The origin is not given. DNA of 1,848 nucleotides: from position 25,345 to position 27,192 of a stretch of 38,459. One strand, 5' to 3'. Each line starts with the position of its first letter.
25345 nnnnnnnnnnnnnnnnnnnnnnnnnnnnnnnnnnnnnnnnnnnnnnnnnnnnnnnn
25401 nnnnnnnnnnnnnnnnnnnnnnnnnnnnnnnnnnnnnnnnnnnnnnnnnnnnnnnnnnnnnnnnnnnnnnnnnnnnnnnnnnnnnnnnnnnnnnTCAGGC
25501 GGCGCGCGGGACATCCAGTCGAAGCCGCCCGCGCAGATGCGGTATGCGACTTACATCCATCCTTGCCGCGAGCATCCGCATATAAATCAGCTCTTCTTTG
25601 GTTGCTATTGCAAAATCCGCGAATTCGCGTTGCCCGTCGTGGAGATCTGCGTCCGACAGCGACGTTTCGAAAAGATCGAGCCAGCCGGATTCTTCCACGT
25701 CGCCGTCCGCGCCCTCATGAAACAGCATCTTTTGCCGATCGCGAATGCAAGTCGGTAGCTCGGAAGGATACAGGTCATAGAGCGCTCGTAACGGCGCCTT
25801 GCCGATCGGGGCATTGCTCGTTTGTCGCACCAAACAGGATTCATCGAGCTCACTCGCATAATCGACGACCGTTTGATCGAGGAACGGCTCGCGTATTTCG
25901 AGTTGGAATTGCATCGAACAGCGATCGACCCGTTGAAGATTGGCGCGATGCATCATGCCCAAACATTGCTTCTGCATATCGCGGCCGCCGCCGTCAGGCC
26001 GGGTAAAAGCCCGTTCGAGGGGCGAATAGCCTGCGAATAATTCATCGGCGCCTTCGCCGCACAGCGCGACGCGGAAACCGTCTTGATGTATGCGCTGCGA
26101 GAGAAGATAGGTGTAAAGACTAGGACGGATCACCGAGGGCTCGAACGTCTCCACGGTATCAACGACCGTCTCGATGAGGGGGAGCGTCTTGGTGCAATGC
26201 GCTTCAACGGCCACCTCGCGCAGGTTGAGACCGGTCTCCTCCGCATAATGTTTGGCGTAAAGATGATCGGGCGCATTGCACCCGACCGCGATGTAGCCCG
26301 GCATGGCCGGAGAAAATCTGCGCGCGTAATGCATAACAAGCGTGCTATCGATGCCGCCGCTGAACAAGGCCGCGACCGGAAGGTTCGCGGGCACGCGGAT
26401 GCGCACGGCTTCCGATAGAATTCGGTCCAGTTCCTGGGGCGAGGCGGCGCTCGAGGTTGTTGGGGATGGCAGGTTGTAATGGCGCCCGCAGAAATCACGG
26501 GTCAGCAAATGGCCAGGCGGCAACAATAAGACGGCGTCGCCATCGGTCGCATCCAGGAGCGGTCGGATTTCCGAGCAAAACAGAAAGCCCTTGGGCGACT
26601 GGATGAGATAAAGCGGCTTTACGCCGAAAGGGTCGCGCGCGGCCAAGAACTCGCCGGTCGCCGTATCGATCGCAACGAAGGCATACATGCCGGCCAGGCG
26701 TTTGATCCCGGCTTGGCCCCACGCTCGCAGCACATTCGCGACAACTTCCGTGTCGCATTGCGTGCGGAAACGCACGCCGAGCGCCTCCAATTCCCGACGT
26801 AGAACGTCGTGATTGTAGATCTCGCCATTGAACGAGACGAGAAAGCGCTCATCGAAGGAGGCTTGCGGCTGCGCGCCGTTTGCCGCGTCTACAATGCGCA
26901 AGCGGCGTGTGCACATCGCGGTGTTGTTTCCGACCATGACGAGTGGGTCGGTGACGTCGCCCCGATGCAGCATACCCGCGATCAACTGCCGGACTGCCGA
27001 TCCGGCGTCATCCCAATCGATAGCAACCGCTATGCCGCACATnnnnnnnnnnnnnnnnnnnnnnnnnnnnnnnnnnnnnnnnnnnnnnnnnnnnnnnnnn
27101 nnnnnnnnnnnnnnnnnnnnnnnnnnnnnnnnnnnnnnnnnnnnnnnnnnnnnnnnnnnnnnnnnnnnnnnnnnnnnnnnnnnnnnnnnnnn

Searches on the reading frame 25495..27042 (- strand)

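Call 3: search_protein_families(library=pfam, proteins=[window:25495-27042:-], max_evalue=0.1)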
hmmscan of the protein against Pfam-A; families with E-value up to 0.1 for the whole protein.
window:25495-27042:- (515 aa): 4 families
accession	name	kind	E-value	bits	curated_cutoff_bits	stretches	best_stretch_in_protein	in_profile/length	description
PF00733.27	Asn_synthase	-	4e-42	145.6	21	2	205-344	2-139/354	Asparagine synthase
PF13537.11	GATase_7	-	1.5e-37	128.7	25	1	46-163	2-122/123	Glutamine amidotransferase domain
PF13522.11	GATase_6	-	3e-30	105.3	27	1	36-158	7-130/130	Glutamine amidotransferase domain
PF12481.13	DUF3700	-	0.002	18.1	27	1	113-193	126-206/228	Aluminium induced protein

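Call 4: search_protein_families(library=ncbifam, proteins=[window:25495-27042:-], max_evalue=0.1)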
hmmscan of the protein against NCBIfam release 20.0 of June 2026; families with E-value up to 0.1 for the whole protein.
window:25495-27042:- (515 aa): 10 families
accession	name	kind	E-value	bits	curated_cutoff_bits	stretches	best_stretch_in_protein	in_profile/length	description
TIGR01536.1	asn_synth_AEB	equivalog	6.4e-83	279.5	267.1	3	2-166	1-170/517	asparagine synthase (glutamine-hydrolyzing)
NF006949.0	PRK09431.1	equivalog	1.2e-81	274.9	499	1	1-494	1-505/554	asparagine synthase B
TIGR03108.1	eps_aminotran_1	hypoth_equivalog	4.8e-58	197.3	816.9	3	1-164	1-168/628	XrtA/PEP-CTERM system amidotransferase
TIGR03104.1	trio_amidotrans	equivalog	1.7e-52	178.5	570.1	3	1-170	1-173/589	N-acetylglutaminylglutamine amidotransferase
NF033535.1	lass_lactam_cya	exception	3e-25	88.9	525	3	11-164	14-167/668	lasso peptide isopeptide bond-forming cyclase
TIGR01134.1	purF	equivalog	6e-12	45.7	350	1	56-159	83-196/432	amidophosphoribosyltransferase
NF033561.1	macrolact_Ik_Al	subfamily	6.2e-11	41.6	300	1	171-337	158-332/561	albusnodin/ikarugamycin family macrolactam cyclase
NF001484.0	PRK00331.1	subfamily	1.3e-10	40.3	381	1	56-167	84-203/601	isomerizing glutamine--fructose-6-phosphate transaminase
TIGR01135.1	glmS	equivalog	5.3e-10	38.4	418.05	1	56-168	83-203/607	glutamine--fructose-6-phosphate transaminase (isomerizing)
TIGR00268.2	TIGR00268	equivalog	0.024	13.9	150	1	223-245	16-38/259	ATP-dependent sacrificial sulfur transferase LarE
